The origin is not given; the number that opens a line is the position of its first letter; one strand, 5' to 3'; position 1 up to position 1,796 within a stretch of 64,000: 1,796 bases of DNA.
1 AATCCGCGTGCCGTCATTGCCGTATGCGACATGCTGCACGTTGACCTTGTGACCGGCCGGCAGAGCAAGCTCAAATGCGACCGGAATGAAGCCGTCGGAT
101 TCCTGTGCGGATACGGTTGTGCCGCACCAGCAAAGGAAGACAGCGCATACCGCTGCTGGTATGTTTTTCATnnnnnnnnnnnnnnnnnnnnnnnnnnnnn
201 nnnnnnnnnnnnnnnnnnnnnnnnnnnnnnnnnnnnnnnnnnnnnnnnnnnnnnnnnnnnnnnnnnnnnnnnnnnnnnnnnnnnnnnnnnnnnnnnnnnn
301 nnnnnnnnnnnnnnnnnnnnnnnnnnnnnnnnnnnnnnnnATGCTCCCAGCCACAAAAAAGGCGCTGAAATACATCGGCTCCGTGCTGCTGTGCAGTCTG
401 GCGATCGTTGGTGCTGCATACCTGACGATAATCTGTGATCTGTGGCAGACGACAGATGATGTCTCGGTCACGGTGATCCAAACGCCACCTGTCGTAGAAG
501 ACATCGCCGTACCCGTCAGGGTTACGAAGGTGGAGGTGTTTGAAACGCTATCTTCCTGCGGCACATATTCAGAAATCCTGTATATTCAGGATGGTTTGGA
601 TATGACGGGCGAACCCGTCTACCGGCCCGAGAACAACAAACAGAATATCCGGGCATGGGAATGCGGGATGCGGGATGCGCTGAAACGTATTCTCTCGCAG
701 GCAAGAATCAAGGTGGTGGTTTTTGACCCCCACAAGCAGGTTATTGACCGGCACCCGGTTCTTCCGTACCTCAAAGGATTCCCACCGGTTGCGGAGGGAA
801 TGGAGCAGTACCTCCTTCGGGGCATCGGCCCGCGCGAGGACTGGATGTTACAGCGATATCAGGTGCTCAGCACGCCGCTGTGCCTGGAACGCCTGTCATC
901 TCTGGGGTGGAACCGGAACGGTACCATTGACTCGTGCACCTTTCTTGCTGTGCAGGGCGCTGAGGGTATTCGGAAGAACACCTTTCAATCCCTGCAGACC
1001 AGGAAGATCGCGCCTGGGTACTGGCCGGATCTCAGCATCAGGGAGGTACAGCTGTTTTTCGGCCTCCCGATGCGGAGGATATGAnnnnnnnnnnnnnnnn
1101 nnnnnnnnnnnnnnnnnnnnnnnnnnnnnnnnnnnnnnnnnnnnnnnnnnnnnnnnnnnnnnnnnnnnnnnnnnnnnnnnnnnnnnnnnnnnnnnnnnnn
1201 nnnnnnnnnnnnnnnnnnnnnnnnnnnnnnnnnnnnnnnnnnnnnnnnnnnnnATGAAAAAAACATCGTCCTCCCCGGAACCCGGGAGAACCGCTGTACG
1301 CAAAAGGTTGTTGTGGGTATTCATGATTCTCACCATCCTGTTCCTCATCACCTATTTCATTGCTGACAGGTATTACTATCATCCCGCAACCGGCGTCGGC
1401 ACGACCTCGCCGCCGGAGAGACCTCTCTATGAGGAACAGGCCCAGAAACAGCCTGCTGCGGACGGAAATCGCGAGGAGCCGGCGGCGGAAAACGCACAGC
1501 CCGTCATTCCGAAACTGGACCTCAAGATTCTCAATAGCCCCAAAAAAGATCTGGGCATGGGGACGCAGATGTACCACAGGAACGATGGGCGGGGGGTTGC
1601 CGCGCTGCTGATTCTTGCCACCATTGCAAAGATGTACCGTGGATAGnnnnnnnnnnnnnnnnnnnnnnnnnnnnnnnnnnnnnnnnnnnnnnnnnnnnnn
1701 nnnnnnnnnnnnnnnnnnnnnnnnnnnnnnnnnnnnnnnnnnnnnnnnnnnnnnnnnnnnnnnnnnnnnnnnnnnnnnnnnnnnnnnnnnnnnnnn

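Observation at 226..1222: Perfect 40-bp inverted duplication acting as two outward-facing promoters around a self-contained gene cassette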

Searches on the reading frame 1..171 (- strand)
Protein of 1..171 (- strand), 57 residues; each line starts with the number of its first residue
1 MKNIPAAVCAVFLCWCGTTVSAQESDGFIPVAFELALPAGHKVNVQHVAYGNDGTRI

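Call 10: search_protein_families(library=pfam, proteins=[window:1-171:-], max_evalue=0.1)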
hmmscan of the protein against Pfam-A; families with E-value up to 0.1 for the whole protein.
window:1-171:- (57 aa): 1 family
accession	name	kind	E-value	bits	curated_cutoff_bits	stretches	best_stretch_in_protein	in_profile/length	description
PF11321.13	DUF3123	-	0.028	14.7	27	1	15-49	22-57/62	Protein of unknown function (DUF3123)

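Call 38: find_homologous_proteins(query=window:1-171:-, max_evalue=0.01)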
Query window:1-171:-: no candidate shares three 5-residue words with the query. No homologue found.

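Call 58: search_protein_families(library=ncbifam, proteins=[window:1-171:-], max_evalue=0.1)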
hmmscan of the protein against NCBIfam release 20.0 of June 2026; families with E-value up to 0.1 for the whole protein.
window:1-171:- (57 aa): 0 families

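Call 59: search_protein_families(library=padloc, proteins=[window:1-171:-], max_evalue=0.1)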
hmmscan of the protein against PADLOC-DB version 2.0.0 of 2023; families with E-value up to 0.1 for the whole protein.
window:1-171:- (57 aa): 0 families

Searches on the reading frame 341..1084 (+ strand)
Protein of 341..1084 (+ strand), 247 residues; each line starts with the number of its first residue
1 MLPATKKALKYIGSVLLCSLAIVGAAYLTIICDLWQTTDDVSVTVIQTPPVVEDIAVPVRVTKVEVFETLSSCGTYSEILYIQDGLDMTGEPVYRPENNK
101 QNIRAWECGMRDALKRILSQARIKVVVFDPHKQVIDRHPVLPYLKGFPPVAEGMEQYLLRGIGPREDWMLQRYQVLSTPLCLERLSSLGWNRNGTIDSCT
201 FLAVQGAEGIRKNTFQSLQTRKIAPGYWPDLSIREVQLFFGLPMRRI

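Call 10: search_protein_families(library=pfam, proteins=[window:341-1084:+], max_evalue=0.1)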
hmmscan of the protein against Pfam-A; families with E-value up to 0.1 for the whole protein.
window:341-1084:+ (247 aa): 0 families

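Call 13: find_encoding_contigs(protein=window:341-1084:+, flank=10000, max_places=10)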
Protein window:341-1084:+ (247 aa): 1 contig read that carries it; 1 place shown.
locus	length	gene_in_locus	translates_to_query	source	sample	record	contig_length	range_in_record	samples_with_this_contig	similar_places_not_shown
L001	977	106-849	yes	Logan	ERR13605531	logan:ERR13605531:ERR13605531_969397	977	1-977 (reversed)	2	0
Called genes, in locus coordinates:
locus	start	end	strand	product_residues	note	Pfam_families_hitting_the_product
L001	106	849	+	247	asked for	-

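Call 16: find_homologous_proteins(query=window:341-1084:+, max_evalue=0.001)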
Query window:341-1084:+ (247 aa): 1 proteins with E <= 0.001 among 353 candidates.
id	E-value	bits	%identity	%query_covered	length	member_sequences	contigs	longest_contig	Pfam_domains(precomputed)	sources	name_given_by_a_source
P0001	2.9e-164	562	100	100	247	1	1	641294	-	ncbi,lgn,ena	-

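Call 26: search_protein_representatives(protein=window:341-1084:+)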
Query: 247 residues. Proteins with E-value up to 0.001 (for the whole library): 3; up to 1e-10: 1; up to 1e-30: 1. The best 3 are listed.
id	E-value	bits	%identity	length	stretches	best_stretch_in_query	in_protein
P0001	9.2e-165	562.3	100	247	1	1-247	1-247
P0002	1.5e-05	40.8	31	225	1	104-243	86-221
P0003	6.2e-04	35.6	31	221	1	69-243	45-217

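Call 29: find_encoding_contigs(protein=P0002, flank=5000, max_places=4)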
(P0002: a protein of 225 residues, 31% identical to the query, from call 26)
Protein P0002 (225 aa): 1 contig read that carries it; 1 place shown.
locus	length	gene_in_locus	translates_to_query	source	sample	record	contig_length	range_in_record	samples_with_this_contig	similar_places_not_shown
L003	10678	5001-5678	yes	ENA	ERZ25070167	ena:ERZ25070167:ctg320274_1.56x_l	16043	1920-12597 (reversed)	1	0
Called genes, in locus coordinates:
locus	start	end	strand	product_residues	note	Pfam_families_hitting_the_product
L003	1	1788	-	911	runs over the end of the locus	PF00082:Peptidase_S8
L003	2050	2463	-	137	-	-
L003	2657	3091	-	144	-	-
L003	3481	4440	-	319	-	-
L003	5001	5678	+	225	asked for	-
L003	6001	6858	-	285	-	-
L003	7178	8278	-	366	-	PF18895:T4SS_pilin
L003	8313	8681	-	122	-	-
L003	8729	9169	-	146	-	PF18895:T4SS_pilin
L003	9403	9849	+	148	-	-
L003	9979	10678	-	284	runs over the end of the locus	PF01435:Peptidase_M48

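Call 30: find_encoding_contigs(protein=P0003, flank=5000, max_places=4)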
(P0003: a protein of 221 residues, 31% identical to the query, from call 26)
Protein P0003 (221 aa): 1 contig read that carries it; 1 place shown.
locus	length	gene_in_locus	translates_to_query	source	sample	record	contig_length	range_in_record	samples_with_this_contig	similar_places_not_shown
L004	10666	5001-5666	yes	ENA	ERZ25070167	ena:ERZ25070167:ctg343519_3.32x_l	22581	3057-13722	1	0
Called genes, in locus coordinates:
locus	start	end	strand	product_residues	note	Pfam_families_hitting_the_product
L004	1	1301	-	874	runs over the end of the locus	PF00082:Peptidase_S8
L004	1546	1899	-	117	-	-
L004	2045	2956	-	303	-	-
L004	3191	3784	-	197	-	-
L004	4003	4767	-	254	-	-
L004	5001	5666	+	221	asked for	-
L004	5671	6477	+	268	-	-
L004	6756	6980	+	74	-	-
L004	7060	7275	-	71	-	-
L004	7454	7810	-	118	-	-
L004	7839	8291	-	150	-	PF18895:T4SS_pilin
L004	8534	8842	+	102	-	-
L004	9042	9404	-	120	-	-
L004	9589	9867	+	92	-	-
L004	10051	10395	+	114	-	-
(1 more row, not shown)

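Call 35: find_related_loci(query=A1, collection=genome_contigs, flank=6000)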
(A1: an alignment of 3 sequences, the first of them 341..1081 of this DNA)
Query A1 (247 aa) in genome_contigs; peptide patterns used: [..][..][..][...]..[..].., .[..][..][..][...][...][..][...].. (x = any residue, [..] = any of these).
65 stretches matched a pattern, but none encodes a relative of the query by tblastn (E <= 1e-3).

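Call 36: find_related_loci(query=A1, collection=metagenome_contigs, flank=6000)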
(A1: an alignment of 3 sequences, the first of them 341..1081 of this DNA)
Query A1 (247 aa) in metagenome_contigs; peptide patterns used: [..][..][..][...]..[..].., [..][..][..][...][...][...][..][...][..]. (x = any residue, [..] = any of these).
490 stretches matched a pattern, but none encodes a relative of the query by tblastn (E <= 1e-3).

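Call 49: predict_structure(alignment_id=A1)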
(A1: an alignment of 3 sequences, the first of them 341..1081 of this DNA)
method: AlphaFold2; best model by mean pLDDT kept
length: 247 residues; sequences in the alignment: 3
mean_pLDDT: 54.3   pTM: 0.51
mean pLDDT of the five models: 54.3, 41.9, 38.8, 36.4, 31.2
residues with pLDDT >= 90: 0; 70-90: 67; 50-70: 75; < 50: 105
segments of 3 or more residues with pLDDT < 50: 1-3, 31-72, 130-159, 161-172, 208-223
pLDDT, mean of each block of 10 residues (from residue 1): 54 70 61 33 23 26 25 62 62 73 81 80 56 37 36 45 41 59 76 68 60 35 55 71 76
secondary structure, 60 per line:
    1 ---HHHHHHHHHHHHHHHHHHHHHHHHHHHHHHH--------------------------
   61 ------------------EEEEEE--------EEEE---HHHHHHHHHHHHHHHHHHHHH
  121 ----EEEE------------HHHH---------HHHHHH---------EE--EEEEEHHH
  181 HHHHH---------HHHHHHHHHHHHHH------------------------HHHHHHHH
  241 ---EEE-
elements in order: H4-34 E79-84 E93-96 H100-120 E125-128 H141-144 H154-159 E173-177 H178-185 H195-208 H233-240 E244-246

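Call 57: search_solved_structures(query=A1, max_evalue=1)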
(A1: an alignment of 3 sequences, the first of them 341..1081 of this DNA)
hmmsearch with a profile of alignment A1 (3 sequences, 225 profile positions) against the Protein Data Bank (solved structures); distinct sequences matched with E-value up to 1: 0.

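Call 58: search_protein_families(library=ncbifam, proteins=[window:341-1084:+], max_evalue=0.1)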
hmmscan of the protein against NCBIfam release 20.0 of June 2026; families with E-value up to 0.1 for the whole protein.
window:341-1084:+ (247 aa): 0 families

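Call 59: search_protein_families(library=padloc, proteins=[window:341-1084:+], max_evalue=0.1)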
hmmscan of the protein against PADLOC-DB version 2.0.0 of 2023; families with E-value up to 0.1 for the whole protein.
window:341-1084:+ (247 aa): 0 families

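Call 68: find_related_loci(query=A1, collection=viral_contigs, flank=5000)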
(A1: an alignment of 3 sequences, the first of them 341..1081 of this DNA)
Query A1 (247 aa) in viral_contigs; peptide patterns used: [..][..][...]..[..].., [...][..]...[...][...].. (x = any residue, [..] = any of these).
51 stretches matched a pattern, but none encodes a relative of the query by tblastn (E <= 1e-3).

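Call 69: search_dna_similar(query=window:341-1081:+, collection=phages, mode=protein, max_evalue=0.01)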
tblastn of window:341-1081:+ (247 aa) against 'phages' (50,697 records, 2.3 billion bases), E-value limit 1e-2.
No match.

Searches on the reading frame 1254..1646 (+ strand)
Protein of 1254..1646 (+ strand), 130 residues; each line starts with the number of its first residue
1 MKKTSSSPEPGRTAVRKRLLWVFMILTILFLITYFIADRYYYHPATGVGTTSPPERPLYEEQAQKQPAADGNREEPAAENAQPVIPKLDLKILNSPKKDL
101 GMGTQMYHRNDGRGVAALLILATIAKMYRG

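Call 10: search_protein_families(library=pfam, proteins=[window:1254-1646:+], max_evalue=0.1)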
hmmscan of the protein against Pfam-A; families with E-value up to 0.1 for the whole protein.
window:1254-1646:+ (130 aa): 1 family
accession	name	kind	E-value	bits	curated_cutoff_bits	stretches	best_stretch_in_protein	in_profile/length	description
PF11846.14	Wzy_C_2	-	0.023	15.1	28.5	1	17-129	53-177/191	Virulence factor membrane-bound polymerase, C-terminal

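Call 14: find_encoding_contigs(protein=window:1254-1646:+, flank=10000, max_places=10)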
Protein window:1254-1646:+ (130 aa): 1 contig read that carries it; 1 place shown.
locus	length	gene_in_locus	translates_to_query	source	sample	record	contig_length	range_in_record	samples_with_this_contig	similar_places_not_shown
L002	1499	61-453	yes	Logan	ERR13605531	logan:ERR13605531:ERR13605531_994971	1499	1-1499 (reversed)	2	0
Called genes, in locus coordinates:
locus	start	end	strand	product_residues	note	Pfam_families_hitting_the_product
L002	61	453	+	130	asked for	-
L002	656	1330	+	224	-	-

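Call 58: search_protein_families(library=ncbifam, proteins=[window:1254-1646:+], max_evalue=0.1)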
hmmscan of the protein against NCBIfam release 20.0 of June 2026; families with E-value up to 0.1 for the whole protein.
window:1254-1646:+ (130 aa): 0 families

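Call 59: search_protein_families(library=padloc, proteins=[window:1254-1646:+], max_evalue=0.1)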
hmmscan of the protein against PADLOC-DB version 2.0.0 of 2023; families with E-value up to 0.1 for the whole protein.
window:1254-1646:+ (130 aa): 0 families
